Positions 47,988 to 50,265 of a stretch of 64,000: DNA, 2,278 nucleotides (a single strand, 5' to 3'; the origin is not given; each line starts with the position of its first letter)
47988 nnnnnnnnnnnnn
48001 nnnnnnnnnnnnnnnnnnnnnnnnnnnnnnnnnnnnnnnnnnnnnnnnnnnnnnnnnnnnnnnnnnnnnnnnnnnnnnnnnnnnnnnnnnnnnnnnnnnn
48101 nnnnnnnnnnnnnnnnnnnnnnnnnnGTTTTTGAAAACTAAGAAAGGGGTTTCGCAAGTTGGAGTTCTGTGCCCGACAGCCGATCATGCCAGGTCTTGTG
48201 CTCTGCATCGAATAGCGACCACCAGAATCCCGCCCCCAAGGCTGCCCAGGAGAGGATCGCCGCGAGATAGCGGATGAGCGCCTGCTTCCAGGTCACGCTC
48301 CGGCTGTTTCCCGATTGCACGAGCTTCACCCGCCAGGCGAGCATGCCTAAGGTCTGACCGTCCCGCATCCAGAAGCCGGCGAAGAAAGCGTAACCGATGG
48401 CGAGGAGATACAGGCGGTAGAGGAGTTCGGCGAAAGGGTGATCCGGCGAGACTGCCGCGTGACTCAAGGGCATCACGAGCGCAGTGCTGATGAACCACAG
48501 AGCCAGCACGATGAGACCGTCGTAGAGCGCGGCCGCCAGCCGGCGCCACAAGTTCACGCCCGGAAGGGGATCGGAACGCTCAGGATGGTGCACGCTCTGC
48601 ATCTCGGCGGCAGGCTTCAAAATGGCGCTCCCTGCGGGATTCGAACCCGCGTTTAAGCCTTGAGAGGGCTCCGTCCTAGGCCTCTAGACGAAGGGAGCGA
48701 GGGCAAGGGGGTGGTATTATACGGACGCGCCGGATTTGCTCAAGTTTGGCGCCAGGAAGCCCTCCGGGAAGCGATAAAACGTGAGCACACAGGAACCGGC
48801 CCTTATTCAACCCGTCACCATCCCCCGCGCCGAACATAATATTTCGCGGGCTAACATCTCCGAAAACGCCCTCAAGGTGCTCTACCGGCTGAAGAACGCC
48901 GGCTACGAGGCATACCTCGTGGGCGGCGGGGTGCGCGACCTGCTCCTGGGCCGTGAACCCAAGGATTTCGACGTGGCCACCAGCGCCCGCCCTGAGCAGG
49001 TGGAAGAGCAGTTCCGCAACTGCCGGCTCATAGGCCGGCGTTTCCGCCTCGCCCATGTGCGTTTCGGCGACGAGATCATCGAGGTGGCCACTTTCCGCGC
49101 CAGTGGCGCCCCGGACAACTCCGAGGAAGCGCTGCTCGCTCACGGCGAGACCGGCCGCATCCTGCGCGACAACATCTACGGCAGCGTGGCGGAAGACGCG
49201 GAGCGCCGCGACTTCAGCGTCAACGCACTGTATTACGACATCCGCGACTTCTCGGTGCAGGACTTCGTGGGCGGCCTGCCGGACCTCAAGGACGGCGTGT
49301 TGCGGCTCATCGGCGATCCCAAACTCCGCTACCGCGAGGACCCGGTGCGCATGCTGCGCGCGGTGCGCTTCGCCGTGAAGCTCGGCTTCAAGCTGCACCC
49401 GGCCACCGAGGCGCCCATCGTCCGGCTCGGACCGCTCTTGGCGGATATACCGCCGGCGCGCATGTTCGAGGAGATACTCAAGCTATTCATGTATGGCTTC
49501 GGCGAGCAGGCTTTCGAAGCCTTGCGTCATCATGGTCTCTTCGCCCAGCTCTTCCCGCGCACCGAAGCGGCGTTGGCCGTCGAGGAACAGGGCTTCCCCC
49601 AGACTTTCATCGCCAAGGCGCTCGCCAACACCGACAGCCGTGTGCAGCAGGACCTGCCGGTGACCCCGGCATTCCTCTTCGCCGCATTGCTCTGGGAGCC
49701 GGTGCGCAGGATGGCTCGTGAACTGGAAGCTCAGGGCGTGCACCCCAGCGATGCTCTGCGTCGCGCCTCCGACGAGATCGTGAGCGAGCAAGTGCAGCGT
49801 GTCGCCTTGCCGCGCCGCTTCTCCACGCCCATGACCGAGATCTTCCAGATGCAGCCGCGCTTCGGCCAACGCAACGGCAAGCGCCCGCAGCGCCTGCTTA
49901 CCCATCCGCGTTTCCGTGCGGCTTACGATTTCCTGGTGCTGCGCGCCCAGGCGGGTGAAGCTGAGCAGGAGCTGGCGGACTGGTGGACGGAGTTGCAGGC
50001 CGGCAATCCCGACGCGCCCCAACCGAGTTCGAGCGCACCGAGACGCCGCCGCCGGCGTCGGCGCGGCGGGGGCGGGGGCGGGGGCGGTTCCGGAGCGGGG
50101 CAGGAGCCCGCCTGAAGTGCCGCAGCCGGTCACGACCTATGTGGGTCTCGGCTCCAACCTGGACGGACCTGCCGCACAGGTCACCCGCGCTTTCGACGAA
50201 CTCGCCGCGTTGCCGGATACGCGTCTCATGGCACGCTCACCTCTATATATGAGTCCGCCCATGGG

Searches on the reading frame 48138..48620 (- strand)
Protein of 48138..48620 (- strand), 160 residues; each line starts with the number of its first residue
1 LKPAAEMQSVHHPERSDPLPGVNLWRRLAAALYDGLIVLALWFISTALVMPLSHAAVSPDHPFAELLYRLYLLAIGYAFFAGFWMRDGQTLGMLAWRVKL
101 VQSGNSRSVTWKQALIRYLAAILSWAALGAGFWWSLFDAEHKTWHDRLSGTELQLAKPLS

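Call 55: search_protein_families(library=pfam, proteins=[window:48138-48620:-], max_evalue=0.01)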
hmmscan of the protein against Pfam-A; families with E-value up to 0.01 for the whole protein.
window:48138-48620:- (160 aa): 1 family
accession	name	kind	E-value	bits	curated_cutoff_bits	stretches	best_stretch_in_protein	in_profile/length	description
PF06271.18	RDD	-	1e-20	74.8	24.1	1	23-150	3-137/137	RDD family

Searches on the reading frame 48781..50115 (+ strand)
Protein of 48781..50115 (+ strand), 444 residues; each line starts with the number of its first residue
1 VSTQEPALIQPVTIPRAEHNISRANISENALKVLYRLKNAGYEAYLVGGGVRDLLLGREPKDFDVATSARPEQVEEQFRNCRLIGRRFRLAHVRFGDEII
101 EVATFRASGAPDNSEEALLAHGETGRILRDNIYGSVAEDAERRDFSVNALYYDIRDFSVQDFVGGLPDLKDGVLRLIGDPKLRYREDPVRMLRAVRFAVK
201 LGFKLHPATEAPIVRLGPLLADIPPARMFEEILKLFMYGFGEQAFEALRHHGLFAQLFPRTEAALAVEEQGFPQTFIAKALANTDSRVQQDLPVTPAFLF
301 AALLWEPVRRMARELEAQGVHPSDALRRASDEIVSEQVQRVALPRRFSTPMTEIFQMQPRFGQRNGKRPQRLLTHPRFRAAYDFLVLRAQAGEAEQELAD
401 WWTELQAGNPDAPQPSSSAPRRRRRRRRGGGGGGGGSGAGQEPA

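Call 80: search_protein_families(library=pfam, proteins=[window:48781-50115:+], max_evalue=0.00001)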
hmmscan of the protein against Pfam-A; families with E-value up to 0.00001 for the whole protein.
window:48781-50115:+ (444 aa): 3 families
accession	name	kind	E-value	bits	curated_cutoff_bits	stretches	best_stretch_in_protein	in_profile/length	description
PF12626.12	PolyA_pol_arg_C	-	7.8e-40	136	22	1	318-428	1-118/119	Polymerase A arginine-rich C-terminus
PF01743.26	PolyA_pol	-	9.9e-37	126.5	23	1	44-175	1-126/126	Poly A polymerase head domain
PF12627.12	PolyA_pol_RNAbd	-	4.1e-20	71.7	22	1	202-264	1-63/64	Probable RNA and SrmB- binding site of polymerase A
